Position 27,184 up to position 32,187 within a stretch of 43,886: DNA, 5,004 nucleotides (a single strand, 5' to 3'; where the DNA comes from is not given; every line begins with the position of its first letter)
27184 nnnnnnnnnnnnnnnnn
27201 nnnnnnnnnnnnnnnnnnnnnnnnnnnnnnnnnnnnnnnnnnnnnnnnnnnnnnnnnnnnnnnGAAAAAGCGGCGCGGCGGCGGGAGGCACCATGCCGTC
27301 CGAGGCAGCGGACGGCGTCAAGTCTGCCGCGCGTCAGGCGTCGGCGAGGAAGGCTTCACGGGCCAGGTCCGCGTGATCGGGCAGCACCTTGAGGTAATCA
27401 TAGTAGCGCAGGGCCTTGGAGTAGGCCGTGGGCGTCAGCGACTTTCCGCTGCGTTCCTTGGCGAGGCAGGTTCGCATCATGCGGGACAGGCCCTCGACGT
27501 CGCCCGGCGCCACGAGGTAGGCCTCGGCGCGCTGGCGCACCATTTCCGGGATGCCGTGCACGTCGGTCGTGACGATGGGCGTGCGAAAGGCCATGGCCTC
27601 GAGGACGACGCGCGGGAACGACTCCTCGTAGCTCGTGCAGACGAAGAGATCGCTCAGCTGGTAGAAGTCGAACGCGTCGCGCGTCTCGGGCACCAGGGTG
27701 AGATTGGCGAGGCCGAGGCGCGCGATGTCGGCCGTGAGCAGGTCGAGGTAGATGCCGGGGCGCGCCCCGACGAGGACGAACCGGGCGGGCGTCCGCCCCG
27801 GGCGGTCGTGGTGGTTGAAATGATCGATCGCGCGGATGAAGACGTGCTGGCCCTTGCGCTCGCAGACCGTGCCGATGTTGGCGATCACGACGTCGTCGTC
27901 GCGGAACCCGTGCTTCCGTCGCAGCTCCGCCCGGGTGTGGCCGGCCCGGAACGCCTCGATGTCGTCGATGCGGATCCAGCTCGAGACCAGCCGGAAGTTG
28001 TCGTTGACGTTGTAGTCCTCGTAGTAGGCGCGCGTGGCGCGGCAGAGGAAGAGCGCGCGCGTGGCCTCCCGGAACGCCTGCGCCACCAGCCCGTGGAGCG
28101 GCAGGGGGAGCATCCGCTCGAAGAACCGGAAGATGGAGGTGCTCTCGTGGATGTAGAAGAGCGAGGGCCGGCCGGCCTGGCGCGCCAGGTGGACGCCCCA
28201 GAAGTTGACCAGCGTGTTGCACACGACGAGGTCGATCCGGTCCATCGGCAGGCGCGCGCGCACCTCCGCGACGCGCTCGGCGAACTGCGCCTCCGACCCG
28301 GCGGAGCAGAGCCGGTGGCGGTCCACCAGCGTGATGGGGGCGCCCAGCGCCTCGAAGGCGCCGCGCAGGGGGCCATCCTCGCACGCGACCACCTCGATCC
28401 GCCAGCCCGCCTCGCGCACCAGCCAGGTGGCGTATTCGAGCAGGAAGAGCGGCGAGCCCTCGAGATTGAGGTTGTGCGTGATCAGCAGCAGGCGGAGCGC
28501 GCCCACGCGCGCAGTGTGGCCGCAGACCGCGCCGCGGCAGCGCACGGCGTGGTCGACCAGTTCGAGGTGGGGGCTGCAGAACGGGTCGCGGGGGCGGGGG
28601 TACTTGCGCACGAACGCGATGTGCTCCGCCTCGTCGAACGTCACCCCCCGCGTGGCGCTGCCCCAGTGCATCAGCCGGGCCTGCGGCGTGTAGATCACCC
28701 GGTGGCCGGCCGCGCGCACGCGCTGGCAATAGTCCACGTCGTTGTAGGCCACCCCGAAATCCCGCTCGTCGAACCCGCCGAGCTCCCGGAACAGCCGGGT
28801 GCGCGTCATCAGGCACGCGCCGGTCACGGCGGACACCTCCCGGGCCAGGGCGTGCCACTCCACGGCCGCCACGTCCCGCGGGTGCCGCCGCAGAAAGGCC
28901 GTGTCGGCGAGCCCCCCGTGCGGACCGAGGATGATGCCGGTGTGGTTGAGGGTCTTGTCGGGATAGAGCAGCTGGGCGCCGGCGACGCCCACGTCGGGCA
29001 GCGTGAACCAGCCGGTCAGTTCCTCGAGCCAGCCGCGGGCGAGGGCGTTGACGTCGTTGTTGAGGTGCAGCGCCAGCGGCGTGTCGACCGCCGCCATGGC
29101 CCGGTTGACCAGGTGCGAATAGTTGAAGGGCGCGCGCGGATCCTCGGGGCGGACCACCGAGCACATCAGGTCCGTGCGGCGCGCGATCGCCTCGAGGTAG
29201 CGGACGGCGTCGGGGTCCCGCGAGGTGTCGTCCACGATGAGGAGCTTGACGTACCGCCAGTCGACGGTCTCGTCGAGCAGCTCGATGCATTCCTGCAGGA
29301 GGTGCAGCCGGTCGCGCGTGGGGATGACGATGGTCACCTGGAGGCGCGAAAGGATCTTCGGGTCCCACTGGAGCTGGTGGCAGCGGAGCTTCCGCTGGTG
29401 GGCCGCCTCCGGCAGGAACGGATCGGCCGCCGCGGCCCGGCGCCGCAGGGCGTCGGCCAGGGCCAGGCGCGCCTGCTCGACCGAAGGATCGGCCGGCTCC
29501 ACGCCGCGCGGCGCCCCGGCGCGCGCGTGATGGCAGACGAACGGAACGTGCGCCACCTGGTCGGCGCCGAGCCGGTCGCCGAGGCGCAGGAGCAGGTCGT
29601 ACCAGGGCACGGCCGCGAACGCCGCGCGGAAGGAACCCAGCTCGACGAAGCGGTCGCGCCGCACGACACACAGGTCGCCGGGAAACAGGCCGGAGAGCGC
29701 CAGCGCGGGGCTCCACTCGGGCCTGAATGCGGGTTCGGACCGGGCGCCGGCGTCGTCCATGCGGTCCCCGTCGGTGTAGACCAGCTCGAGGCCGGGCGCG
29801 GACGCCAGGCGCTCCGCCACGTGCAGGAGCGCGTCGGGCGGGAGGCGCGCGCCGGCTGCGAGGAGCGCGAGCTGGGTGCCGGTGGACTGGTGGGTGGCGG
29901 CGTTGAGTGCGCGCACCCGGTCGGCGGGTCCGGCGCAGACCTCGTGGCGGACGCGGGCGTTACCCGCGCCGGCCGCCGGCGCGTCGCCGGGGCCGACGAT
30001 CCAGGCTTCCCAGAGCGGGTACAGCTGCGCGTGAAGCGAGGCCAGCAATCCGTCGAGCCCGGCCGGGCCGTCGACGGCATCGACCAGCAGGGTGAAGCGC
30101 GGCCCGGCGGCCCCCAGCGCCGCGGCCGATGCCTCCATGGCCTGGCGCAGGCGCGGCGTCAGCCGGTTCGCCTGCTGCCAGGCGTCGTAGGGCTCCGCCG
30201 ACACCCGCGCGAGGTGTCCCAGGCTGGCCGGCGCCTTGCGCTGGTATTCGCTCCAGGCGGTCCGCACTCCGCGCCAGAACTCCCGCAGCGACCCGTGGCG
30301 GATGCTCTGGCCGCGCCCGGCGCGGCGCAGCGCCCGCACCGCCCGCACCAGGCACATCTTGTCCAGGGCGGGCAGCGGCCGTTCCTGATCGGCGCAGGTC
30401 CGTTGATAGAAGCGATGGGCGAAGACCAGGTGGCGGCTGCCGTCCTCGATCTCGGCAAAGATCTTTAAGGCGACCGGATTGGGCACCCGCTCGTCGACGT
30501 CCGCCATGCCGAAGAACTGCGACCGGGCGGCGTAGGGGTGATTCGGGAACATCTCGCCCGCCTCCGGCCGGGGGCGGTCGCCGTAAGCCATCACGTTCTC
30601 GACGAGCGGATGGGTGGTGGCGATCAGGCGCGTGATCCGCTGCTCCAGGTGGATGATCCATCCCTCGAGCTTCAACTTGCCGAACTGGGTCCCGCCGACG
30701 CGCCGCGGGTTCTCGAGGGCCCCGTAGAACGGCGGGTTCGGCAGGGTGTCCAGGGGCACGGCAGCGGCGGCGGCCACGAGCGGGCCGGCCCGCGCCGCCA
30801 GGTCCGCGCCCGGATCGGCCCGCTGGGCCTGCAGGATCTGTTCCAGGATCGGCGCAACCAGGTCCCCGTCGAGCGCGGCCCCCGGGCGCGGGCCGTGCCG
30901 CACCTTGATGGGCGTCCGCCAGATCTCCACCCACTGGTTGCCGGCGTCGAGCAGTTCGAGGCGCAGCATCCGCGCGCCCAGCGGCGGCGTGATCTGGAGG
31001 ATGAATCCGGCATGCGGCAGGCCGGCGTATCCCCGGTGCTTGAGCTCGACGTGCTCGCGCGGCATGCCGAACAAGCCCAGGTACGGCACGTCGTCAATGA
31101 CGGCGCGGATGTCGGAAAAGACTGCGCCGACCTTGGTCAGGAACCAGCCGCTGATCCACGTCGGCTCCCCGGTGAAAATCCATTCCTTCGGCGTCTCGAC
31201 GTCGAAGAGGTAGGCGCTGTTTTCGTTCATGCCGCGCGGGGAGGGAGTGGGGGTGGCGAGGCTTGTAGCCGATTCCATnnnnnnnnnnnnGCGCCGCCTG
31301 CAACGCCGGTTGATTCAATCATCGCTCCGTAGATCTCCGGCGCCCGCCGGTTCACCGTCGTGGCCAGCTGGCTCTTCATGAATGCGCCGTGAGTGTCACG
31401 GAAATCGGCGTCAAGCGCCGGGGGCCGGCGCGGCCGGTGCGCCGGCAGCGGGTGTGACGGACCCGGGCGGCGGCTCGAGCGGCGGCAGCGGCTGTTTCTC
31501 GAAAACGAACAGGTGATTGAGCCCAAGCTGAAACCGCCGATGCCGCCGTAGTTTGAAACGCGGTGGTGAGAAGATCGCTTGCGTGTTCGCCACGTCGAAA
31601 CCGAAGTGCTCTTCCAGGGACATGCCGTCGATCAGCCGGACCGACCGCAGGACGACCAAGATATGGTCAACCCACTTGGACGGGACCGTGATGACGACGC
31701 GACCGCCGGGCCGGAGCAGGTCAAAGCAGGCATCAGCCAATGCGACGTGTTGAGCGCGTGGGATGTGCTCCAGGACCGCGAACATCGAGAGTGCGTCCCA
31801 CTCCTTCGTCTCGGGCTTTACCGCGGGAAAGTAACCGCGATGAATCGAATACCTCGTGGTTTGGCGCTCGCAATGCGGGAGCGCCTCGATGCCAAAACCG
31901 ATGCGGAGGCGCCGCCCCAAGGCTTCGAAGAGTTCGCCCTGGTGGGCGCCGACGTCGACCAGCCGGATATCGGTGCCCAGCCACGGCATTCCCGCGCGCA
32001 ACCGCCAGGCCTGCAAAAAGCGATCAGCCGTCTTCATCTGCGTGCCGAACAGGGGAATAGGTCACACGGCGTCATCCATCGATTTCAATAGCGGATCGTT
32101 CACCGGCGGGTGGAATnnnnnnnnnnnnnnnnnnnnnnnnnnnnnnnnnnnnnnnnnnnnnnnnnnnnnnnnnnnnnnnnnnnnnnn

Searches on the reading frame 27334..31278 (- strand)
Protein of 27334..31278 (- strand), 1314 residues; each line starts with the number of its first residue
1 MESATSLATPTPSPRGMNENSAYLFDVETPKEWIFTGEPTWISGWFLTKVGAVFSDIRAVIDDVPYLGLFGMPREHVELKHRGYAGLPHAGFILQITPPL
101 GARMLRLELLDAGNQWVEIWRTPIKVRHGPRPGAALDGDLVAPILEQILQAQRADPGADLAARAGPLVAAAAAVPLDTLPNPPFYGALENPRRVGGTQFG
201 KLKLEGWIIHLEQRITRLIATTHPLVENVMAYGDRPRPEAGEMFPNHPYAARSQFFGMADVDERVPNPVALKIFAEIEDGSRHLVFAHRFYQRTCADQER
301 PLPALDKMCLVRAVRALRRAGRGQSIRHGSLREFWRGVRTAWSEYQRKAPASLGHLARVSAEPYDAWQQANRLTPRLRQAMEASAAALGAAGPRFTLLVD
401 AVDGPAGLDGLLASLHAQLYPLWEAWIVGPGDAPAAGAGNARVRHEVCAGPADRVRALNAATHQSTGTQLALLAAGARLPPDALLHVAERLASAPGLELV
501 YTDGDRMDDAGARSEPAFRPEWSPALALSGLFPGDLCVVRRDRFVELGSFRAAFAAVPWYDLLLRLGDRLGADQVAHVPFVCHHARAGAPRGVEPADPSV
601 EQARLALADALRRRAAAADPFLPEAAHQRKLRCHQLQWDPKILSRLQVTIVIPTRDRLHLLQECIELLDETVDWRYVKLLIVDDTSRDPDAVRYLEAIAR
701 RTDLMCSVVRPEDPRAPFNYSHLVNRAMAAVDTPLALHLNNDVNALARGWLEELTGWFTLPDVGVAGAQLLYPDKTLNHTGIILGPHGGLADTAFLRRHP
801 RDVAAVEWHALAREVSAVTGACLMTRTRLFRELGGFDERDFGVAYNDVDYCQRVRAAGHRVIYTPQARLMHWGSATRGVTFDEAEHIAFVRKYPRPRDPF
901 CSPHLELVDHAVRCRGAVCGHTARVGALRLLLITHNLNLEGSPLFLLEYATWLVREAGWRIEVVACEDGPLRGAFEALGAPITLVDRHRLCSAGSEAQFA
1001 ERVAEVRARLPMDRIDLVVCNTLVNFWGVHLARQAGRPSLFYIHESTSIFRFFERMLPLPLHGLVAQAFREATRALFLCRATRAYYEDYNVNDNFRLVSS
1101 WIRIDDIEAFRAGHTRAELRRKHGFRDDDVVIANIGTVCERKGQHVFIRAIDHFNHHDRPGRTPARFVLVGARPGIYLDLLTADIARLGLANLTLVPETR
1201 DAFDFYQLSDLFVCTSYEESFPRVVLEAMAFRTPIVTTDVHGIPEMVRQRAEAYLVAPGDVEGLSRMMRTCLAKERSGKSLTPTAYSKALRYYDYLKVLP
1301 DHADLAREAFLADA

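Call 6: search_protein_families(library=pfam, max_evalue=0.01, proteins=[window:27334-31278:-])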
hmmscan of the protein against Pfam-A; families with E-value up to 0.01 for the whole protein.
window:27334-31278:- (1314 aa): 9 families
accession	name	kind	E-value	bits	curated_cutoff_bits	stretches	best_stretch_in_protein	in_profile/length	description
PF00534.26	Glycos_transf_1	-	2e-25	89.7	26.4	1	1116-1285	2-169/172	Glycosyl transferases group 1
PF13692.12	Glyco_trans_1_4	-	2.7e-25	89.7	27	1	1131-1273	3-141/142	Glycosyl transferases group 1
PF13641.12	Glyco_tranf_2_3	-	4.2e-08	33.9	27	1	648-872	3-212/230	Glycosyltransferase like family 2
PF00535.33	Glycos_transf_2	-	1.3e-07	32.2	23.3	1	649-833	1-167/168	Glycosyl transferase family 2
PF16994.11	Glyco_trans_4_5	-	3e-05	24.3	26.6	1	929-1046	4-108/172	Glycosyl-transferase family 4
PF20706.3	GT4-conflict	-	0.00011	21.7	26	1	1140-1251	210-324/385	Family 4 Glycosyltransferase in conflict systems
PF13632.12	Glyco_trans_2_3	-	0.00047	20.5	27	1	810-872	64-123/198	Glycosyl transferase family group 2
PF10111.15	Glyco_tranf_2_2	-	0.00088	19.3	27.3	0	820-861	165-206/276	Glycosyltransferase like family 2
PF13712.12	Glyco_tranf_2_5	-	0.0013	19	27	1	720-868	41-184/210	Glycosyltransferase like family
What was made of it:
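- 27334..31278 (-): H: 1314-aa soluble GT2+GT4 enzyme directly upstream of G, a conserved neighbour of the array. Pfam hits (call 6).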

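Call 7: search_protein_families(library=ncbifam, max_evalue=0.01, proteins=[window:27334-31278:-])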
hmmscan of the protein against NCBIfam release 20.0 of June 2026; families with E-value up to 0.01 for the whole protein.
window:27334-31278:- (1314 aa): 30 families (the best 25 are shown)
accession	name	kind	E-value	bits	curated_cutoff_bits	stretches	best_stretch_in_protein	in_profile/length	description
TIGR03965.1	mycofact_glyco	equivalog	1.1e-21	77.3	280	1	646-871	74-280/467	mycofactocin biosynthesis glycosyltransferase MftF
TIGR03088.1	stp2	hypoth_equivalog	1e-20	74.1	409.05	1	1106-1274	170-338/374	TIGR03088 family PEP-CTERM/XrtA system glycosyltransferase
TIGR03999.1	thiol_BshA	equivalog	7e-18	64.7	273.7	1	1107-1305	178-369/375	N-acetyl-alpha-D-glucosaminyl L-malate synthase BshA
TIGR04157.1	glyco_rSAM_CFB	subfamily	4.5e-16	58.8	400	1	1069-1256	167-348/406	TIGR04157 family glycosyltransferase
TIGR03449.1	mycothiol_MshA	equivalog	2.1e-15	56.6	462.5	1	1106-1289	198-384/406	D-inositol-3-phosphate glycosyltransferase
NF047684.1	TeichurnBiosyTuaC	equivalog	1.1e-14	54.2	550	1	1109-1294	198-374/391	teichuronic acid biosynthesis protein TuaC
NF041876.1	EPS_EpsE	equivalog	2.3e-12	46.9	400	1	1178-1290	262-377/389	exopolysaccharide biosynthesis GT4 family glycosyltransferase EpsE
NF053513.1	Gtran_IagA_BgsA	equivalog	1.6e-10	40.5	460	1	1013-1288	42-311/333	LTA glycolipid anchor biosynthesis glycosyltransferase, IagA/BgsA family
NF038299.1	EPS_HpsN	equivalog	1.3e-09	37.4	425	1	647-879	2-228/317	hormogonium polysaccharide biosynthesis glycosyltransferase HpsN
NF038295.1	EPS_HpsP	equivalog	2.7e-09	36.5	550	1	1115-1295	193-373/388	hormogonium polysaccharide biosynthesis glycosyltransferase HpsP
NF038298.1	EPS_HpsO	equivalog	8.4e-09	34.7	575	1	1213-1294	293-372/388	hormogonium polysaccharide biosynthesis glycosyltransferase HpsO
TIGR02149.1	glgA_Coryne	subfamily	3.1e-08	33.2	302.4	1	1198-1273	273-354/391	glycogen synthase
TIGR04047.1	MSMEG_0565_glyc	hypoth_equivalog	2.5e-07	30.1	259.85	1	1110-1278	173-345/373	MSMEG_0565 family glycosyltransferase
NF050063.1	ProtGlycPglJ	equivalog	2.8e-07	30.1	500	1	1126-1292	191-350/363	N-acetylgalactosamine-N,N'-diacetylbacillosaminyl-diphospho-undecaprenol 4-alpha-N-acetylgalactosaminyltransferase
TIGR04063.1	stp3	hypoth_equivalog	3.4e-07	29.5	442.05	1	1106-1280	190-366/397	TIGR04063 family PEP-CTERM/XrtA system glycosyltransferase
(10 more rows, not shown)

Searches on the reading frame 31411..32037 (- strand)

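Call 8: search_protein_families(library=pfam, max_evalue=0.01, proteins=[window:31411-32037:-])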
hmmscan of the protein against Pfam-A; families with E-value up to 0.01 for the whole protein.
window:31411-32037:- (208 aa): 3 families
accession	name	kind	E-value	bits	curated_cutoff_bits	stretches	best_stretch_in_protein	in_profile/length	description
PF13489.12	Methyltransf_23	-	6.7e-12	45.9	27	1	5-121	6-121/164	Methyltransferase domain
PF08242.18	Methyltransf_12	-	0.00088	20.4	30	1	58-114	38-98/98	Methyltransferase domain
PF13649.12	Methyltransf_25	-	0.0017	19.4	27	1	53-112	34-97/97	Methyltransferase domain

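Call 56: search_protein_families(library=ncbifam, max_evalue=0.001, proteins=[window:31411-32037:-])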
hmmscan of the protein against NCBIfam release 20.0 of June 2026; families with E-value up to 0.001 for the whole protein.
window:31411-32037:- (208 aa): 1 family
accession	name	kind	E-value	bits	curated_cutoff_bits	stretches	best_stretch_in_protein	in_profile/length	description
TIGR01983.1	UbiG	equivalog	0.00022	20.6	102.95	1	24-117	51-152/228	bifunctional 2-polyprenyl-6-hydroxyphenol methylase/3-demethylubiquinol 3-O-methyltransferase UbiG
